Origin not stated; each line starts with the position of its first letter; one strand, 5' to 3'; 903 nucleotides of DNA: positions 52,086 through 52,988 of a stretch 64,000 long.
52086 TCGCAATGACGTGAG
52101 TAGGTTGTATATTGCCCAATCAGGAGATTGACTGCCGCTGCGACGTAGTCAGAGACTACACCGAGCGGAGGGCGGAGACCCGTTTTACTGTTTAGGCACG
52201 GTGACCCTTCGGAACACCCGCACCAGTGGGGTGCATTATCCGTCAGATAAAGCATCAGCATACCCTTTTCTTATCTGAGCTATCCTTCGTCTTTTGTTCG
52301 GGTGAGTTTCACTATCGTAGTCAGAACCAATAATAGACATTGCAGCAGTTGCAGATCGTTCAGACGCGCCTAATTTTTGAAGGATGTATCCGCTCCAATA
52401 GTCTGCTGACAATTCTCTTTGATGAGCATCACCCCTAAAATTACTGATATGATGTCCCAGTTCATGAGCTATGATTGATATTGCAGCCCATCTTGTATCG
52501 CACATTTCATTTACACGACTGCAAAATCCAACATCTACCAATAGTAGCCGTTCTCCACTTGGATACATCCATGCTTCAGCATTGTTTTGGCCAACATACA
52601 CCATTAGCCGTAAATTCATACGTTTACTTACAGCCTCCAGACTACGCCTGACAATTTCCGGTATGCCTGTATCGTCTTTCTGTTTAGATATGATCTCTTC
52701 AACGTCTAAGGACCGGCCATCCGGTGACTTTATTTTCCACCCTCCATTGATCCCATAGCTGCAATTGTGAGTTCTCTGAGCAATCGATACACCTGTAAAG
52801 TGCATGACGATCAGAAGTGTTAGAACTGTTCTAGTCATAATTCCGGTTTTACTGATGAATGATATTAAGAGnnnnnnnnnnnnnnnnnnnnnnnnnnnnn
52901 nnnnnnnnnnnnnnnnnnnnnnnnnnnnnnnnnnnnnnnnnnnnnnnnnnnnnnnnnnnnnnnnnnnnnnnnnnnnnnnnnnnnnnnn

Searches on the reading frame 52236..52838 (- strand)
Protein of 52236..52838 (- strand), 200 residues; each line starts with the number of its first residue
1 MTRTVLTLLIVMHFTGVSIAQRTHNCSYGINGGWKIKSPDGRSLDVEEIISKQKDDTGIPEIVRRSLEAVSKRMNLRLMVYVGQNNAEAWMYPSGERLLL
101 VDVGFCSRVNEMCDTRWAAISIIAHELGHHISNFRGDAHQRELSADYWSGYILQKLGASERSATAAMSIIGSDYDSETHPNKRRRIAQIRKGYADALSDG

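Call 70: search_protein_families(library=pfam, proteins=[window:52236-52838:-], max_evalue=0.001)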
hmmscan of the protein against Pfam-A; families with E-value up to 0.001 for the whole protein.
window:52236-52838:- (200 aa): 1 family
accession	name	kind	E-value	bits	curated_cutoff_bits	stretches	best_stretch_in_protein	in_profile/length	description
PF01435.24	Peptidase_M48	-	2.1e-05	24.9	20.3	0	140-191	138-184/186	Peptidase family M48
